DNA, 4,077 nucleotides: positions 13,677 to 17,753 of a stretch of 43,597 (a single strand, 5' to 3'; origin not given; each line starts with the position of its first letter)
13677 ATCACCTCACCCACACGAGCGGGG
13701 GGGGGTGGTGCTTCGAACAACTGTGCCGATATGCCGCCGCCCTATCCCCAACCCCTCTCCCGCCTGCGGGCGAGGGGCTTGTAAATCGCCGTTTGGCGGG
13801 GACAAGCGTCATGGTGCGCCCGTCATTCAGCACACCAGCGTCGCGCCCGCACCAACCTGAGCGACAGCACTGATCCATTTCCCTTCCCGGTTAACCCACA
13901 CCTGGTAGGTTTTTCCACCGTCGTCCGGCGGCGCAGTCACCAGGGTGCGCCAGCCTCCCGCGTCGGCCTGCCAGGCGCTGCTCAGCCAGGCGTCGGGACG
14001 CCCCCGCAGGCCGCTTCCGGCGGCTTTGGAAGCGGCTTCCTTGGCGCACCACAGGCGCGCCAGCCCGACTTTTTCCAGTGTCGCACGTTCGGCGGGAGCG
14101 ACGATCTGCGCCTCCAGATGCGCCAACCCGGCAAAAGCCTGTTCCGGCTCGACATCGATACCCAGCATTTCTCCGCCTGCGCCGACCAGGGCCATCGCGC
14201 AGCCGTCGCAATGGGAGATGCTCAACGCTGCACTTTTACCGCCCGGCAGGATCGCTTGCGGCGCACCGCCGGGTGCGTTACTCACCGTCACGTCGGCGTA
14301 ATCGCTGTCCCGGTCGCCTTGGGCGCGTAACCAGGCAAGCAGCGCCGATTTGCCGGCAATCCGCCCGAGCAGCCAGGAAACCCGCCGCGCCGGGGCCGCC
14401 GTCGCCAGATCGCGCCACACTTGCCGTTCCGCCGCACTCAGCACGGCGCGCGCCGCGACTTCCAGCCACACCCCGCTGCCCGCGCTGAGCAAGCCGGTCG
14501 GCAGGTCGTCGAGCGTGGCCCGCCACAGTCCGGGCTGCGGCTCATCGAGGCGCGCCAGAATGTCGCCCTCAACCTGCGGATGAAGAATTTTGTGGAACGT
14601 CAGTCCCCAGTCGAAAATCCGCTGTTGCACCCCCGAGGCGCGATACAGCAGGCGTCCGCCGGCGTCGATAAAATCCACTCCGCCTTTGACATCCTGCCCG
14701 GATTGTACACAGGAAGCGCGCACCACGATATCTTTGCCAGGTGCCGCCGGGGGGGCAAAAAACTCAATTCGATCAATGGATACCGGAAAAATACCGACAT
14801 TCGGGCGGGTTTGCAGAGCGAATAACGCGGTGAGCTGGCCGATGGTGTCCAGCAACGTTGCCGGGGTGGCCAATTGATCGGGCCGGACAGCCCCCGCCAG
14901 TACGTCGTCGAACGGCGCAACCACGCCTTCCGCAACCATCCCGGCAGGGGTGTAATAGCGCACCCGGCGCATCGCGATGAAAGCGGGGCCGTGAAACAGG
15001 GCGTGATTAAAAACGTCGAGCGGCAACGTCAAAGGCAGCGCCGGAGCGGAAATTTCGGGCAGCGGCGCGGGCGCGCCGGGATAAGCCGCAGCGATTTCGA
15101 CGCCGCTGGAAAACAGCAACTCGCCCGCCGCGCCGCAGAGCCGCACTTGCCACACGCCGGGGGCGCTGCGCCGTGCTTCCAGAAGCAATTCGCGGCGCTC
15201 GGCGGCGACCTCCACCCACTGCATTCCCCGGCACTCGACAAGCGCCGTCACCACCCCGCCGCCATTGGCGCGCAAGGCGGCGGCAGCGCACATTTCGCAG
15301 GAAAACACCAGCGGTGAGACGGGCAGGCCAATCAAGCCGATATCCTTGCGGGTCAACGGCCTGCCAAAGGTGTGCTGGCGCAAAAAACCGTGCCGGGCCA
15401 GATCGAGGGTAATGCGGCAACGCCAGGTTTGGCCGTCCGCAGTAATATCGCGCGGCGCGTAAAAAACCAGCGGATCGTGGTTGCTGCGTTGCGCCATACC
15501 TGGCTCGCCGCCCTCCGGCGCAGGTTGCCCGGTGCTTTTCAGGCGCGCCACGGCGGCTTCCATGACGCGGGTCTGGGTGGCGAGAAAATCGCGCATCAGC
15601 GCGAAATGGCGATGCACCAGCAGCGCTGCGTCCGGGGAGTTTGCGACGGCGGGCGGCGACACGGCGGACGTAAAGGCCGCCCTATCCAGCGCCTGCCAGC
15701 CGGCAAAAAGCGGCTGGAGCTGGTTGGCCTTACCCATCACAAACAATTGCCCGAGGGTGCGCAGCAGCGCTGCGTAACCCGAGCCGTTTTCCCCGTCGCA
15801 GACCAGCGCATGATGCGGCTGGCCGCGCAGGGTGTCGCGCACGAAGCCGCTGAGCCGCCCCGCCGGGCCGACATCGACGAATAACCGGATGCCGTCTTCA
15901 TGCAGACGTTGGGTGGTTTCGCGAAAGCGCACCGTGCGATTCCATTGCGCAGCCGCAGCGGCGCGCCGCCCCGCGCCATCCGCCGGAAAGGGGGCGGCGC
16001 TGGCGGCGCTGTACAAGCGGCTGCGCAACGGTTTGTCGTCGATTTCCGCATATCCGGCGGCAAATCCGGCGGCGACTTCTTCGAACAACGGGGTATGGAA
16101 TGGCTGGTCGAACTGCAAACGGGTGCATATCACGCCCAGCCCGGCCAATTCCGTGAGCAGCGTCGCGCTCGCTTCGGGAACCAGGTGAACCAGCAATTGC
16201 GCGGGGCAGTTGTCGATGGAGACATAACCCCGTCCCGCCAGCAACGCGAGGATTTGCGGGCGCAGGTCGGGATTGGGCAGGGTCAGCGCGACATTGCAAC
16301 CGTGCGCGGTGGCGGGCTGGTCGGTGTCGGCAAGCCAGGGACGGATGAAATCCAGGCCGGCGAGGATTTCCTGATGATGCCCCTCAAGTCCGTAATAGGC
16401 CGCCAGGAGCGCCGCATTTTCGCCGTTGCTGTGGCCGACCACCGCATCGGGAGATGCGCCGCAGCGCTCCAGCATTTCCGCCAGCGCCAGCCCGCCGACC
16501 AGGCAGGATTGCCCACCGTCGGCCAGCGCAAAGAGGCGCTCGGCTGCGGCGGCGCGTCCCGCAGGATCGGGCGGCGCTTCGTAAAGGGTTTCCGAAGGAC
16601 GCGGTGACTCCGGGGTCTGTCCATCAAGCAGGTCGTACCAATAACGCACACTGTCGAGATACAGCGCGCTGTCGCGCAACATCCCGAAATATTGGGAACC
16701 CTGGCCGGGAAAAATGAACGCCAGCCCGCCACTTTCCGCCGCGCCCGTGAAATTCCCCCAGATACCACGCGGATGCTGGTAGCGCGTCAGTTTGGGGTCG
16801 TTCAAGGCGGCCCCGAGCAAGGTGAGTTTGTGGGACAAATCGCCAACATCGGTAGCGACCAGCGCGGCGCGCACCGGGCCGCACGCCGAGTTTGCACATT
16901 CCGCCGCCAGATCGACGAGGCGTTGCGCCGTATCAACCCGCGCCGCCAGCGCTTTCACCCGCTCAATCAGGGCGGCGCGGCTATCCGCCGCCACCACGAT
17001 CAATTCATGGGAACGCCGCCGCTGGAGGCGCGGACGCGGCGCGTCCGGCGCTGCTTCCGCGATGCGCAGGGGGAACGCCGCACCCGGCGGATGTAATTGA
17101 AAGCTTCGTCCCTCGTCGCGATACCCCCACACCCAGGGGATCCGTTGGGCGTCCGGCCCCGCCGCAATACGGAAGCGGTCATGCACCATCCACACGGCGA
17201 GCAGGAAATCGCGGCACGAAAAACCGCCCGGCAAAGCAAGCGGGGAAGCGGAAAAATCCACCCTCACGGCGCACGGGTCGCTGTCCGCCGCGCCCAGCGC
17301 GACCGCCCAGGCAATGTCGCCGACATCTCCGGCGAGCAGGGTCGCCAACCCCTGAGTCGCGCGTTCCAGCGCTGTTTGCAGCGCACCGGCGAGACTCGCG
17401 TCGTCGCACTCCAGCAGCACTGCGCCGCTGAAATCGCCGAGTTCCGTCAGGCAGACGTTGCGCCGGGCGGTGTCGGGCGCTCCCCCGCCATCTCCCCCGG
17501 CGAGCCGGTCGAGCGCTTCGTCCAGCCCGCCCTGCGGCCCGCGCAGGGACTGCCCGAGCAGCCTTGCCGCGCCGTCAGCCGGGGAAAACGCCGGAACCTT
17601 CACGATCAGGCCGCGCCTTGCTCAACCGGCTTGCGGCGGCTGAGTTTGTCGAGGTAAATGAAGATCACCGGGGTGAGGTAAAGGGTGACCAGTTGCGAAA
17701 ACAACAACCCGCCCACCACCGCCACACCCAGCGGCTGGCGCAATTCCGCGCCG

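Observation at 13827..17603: Acyltransferase-dehydratase-phosphopantetheinyl transferase tri-domain protein (self-contained carrier activation)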

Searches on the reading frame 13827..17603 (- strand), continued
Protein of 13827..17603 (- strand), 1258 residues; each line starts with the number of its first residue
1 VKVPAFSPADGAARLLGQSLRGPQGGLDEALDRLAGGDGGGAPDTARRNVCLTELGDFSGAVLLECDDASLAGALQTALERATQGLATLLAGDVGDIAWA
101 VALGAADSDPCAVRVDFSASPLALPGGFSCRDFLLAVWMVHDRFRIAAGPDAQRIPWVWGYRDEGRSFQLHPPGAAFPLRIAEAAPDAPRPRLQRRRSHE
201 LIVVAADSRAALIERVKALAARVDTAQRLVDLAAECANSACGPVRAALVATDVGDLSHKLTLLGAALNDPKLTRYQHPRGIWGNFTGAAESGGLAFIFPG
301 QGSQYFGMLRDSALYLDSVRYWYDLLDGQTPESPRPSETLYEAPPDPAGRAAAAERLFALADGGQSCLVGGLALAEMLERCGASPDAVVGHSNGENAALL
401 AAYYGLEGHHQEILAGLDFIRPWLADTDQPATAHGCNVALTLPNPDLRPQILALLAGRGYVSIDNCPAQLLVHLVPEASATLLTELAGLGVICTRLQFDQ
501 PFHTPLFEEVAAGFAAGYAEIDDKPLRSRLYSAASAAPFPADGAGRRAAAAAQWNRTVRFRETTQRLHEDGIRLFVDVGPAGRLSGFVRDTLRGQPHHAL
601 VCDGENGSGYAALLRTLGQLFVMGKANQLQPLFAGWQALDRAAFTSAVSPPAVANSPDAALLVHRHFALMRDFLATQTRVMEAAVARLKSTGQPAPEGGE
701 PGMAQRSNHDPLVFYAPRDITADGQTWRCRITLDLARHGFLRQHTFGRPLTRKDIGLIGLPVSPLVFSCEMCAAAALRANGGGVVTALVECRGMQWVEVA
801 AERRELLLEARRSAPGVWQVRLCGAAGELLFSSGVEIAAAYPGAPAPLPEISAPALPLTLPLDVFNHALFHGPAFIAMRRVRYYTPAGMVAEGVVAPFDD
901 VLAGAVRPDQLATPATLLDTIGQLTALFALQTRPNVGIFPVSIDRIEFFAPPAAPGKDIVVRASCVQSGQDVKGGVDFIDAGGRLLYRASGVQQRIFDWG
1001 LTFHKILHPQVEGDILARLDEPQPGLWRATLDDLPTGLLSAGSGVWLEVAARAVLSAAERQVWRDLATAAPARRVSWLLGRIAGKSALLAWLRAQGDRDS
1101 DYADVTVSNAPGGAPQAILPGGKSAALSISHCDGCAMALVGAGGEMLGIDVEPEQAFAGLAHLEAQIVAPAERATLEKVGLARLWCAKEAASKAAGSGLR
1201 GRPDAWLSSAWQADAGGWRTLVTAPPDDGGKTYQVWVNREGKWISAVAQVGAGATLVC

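Call 31: search_protein_families(library=pfam, proteins=[L008:11122-18810:+, L008:9812-10654:+, P0003, P0004, P0005], max_evalue=0.01)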
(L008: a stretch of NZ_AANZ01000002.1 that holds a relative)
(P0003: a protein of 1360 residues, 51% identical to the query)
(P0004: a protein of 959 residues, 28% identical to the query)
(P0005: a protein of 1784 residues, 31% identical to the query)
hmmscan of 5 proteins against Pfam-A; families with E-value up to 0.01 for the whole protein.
L008:11122-18810:+ (2562 aa): 21 families
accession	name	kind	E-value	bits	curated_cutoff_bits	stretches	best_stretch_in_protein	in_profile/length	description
PF00109.32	ketoacyl-synt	-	1.9e-102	342.6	20.8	1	6-254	2-252/252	Beta-ketoacyl synthase, N-terminal domain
PF00698.26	Acyl_transf_1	-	5.4e-67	227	32.7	1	533-838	2-310/319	Acyl transferase domain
PF08659.16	KR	-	4.7e-66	222.6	22.6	1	1772-1949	1-179/180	KR domain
PF00155.27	Aminotran_1_2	-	9.7e-48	163.6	19.7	1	2205-2548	2-360/361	Aminotransferase class I and II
PF02801.28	Ketoacyl-synt_C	-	1.5e-44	151.2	20.8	1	262-380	1-119/119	Beta-ketoacyl synthase, C-terminal domain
PF14765.12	PS-DH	-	2.6e-31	108.8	23.7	1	1038-1185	15-165/166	Polyketide synthase dehydratase N-terminal domain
PF13602.12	ADH_zinc_N_2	-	1.4e-24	88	27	1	1619-1756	1-134/134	Zinc-binding dehydrogenase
PF21089.3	PKS_DH_N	-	4.4e-23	81.6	27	1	900-998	1-102/103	Polyketide synthase dehydratase domain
PF00107.32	ADH_zinc_N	-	4.4e-19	69.2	31.8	1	1588-1683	1-96/129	Zinc-binding dehydrogenase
PF22621.2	CurL-like_PKS_C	-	6.5e-14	52.1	27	1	447-510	1-64/64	CurL-like, PKS C-terminal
PF16197.11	KAsynt_C_assoc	-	2.3e-13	51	33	1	383-494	2-106/111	Ketoacyl-synthetase C-terminal extension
PF00550.31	PP-binding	-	1.4e-11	44.9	20.8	1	2055-2120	2-67/67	Phosphopantetheine attachment site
PF00106.31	adh_short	-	2.3e-11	44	26.6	1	1775-1931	4-161/195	short chain dehydrogenase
PF08240.17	ADH_N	-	3.8e-09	37.2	23.5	1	1458-1526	2-63/104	Alcohol dehydrogenase GroES-like domain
PF22336.2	RhiE-like_linker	-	7.6e-09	35.9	27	1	451-515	2-65/67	RhiE-like, KS-MAT linker domain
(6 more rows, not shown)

L008:9812-10654:+ (280 aa): 2 families
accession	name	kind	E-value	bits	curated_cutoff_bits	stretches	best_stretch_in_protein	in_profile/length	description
PF01648.25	ACPS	-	6.7e-17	62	25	1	148-229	2-89/111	4'-phosphopantetheinyl transferase superfamily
PF22624.1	AASDHPPT_N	-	3e-09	37.5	27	1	56-142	6-97/100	4'-phosphopantetheinyl transferase, N-terminal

P0003 (1360 aa): 3 families
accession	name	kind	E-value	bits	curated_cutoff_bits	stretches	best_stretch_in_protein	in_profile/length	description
PF00698.26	Acyl_transf_1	-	1.3e-13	51.5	32.7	1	319-615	2-281/319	Acyl transferase domain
PF14765.12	PS-DH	-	6e-08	32.8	23.7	1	931-1066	17-157/166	Polyketide synthase dehydratase N-terminal domain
PF01648.25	ACPS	-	6.3e-07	29.9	25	1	1230-1287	2-68/111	4'-phosphopantetheinyl transferase superfamily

P0004 (959 aa): 3 families
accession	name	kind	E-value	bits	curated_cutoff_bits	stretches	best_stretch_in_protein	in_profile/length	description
PF00698.26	Acyl_transf_1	-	1.5e-21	77.7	32.7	1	98-428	2-316/319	Acyl transferase domain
PF14765.12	PS-DH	-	3.4e-12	46.7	23.7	1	658-798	14-159/166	Polyketide synthase dehydratase N-terminal domain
PF21089.3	PKS_DH_N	-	9.3e-06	26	27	1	516-612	2-90/103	Polyketide synthase dehydratase domain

P0005 (1784 aa): 9 families
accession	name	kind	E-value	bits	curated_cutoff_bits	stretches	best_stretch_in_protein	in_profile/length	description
PF00109.32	ketoacyl-synt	-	2.2e-54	185.2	20.8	1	8-290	3-252/252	Beta-ketoacyl synthase, N-terminal domain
PF02801.28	Ketoacyl-synt_C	-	5.5e-28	97.8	20.8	1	298-413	1-116/119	Beta-ketoacyl synthase, C-terminal domain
PF00698.26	Acyl_transf_1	-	1.1e-25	91.3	32.7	1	587-886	2-287/319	Acyl transferase domain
PF01648.25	ACPS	-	1.1e-14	54.8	25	1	1662-1742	1-87/111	4'-phosphopantetheinyl transferase superfamily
PF14765.12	PS-DH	-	1.4e-10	41.4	23.7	1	1374-1504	26-153/166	Polyketide synthase dehydratase N-terminal domain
PF00550.31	PP-binding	-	5.1e-05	23.9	20.8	1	1124-1188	2-63/67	Phosphopantetheine attachment site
PF21089.3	PKS_DH_N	-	0.00072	19.9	27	1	1254-1323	36-103/103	Polyketide synthase dehydratase domain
PF16197.11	KAsynt_C_assoc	-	0.0012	19.6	33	1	427-470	11-48/111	Ketoacyl-synthetase C-terminal extension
PF22336.2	RhiE-like_linker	-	0.004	17.5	27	0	500-552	12-61/67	RhiE-like, KS-MAT linker domain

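Call 39: list_cluster_members(proteins=[P0001, P0025, P0027, P0028, P0029, P0030, P0031, P0036, P0037, P0043])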
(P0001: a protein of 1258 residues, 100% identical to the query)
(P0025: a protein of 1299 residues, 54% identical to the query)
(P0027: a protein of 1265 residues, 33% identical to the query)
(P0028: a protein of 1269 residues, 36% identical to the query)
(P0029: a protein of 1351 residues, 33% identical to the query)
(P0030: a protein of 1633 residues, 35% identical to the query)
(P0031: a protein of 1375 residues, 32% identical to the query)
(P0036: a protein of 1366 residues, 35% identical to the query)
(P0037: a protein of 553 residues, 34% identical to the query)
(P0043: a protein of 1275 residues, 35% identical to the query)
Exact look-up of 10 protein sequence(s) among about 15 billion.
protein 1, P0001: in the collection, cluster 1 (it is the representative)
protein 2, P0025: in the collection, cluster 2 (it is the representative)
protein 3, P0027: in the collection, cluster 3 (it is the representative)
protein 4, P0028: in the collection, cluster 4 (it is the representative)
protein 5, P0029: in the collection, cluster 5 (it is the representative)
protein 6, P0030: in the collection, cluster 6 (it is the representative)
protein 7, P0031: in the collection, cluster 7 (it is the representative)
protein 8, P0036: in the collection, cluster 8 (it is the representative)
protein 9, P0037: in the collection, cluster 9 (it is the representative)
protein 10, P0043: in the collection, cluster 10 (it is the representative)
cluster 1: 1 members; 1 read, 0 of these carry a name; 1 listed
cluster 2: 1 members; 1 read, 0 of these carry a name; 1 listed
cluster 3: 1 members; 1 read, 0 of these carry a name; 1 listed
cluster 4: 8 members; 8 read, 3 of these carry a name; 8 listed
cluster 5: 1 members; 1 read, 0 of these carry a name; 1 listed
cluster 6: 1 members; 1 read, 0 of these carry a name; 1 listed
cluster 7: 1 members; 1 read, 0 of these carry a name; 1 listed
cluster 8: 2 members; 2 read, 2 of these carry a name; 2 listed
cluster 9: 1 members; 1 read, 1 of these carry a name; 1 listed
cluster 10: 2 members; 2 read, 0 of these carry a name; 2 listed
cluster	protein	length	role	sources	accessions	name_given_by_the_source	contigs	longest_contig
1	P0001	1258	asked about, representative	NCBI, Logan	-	-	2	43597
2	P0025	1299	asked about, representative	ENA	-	-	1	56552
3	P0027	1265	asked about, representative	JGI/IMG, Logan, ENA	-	-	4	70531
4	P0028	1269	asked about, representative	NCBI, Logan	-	-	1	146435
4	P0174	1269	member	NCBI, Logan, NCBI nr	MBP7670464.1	MAG: acyltransferase domain-containing protein [Ferrovibrio sp.] | acyltransferase domain-containing protein [Ferrovibrio sp.]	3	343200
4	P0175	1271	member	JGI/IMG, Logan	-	malonyl CoA-acyl carrier protein transacylase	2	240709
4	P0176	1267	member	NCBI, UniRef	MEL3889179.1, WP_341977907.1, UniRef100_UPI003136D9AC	acyltransferase domain-containing protein [Ferrovibrio sp. MS7] | acyltransferase domain-containing protein n=1 Tax=Ferrovibrio plantarum TaxID=3119164 ...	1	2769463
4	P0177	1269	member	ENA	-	-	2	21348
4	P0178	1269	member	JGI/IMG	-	-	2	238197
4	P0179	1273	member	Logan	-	-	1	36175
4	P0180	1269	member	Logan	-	-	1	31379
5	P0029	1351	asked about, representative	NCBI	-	-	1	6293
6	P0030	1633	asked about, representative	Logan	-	-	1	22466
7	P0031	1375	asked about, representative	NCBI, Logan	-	-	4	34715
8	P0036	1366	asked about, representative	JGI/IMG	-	malonyl CoA-acyl carrier protein transacylase/phosphopantetheinyl transferase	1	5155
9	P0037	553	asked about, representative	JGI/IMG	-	phosphopantetheine--protein transferase-like protein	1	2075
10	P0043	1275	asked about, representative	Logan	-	-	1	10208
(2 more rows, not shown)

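Call 98: find_encoding_contigs(protein=P0002, flank=3000, max_places=2)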
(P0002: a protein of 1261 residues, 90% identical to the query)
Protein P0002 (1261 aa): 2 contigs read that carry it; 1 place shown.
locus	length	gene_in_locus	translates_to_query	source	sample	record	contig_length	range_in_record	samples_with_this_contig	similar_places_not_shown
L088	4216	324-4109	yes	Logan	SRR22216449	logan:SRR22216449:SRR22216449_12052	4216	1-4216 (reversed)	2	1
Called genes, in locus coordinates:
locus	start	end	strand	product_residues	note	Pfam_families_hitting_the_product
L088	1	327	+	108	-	?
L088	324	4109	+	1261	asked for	PF00698:Acyl_transf_1, PF01648:ACPS (weak)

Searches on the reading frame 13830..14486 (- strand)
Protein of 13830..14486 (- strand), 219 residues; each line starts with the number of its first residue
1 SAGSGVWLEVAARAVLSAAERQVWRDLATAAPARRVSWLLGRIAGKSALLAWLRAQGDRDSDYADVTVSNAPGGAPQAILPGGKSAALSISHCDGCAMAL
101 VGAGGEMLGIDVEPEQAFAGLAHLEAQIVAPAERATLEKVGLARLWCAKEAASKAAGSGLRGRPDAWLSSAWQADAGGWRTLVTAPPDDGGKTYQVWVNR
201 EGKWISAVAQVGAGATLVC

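Call 78: search_solved_structures(query=window:13830-14486:-, max_evalue=1, show_alignments=3)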
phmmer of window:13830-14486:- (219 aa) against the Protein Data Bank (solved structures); distinct sequences matched with E-value up to 1: 10.
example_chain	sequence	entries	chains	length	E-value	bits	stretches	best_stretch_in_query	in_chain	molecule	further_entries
8qzh_A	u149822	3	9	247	0.022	17.8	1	87-180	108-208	4'-phosphopantetheinyl transferase PptT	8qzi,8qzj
8gkf_A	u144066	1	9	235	0.022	17.8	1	87-180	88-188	4'-phosphopantetheinyl transferase PptT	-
4qjk_A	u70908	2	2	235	0.023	17.7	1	87-180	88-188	Phosphopantetheinyl transferase PptT | 4'-phosphopantetheinyl transferase superfamily protein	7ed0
6ct5_A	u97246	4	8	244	0.025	17.7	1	88-180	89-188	4'-phosphopantetheinyl transferase | 4'-phosphopantetheinyl transferase PptT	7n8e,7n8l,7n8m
9v1i_lb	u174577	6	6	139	0.03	17.4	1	30-71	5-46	60S ribosomal protein L27, putative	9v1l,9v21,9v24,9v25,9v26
7ed1_A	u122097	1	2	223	0.037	17.1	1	87-155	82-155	4'-phosphopantetheinyl transferase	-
7ed2_A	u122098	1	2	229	0.039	17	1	87-155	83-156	4'-phosphopantetheinyl transferase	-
6qwu_A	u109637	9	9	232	0.12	15.4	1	76-155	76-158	Possible 4'-phosphopantetheinyl transferase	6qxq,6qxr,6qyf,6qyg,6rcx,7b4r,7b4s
1fte_A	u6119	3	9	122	0.42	13.6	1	12-99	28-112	ACYL CARRIER PROTEIN SYNTHASE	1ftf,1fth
4qjl_A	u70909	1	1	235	0.53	13.3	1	78-154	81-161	Phosphopantetheinyl transferase, PptII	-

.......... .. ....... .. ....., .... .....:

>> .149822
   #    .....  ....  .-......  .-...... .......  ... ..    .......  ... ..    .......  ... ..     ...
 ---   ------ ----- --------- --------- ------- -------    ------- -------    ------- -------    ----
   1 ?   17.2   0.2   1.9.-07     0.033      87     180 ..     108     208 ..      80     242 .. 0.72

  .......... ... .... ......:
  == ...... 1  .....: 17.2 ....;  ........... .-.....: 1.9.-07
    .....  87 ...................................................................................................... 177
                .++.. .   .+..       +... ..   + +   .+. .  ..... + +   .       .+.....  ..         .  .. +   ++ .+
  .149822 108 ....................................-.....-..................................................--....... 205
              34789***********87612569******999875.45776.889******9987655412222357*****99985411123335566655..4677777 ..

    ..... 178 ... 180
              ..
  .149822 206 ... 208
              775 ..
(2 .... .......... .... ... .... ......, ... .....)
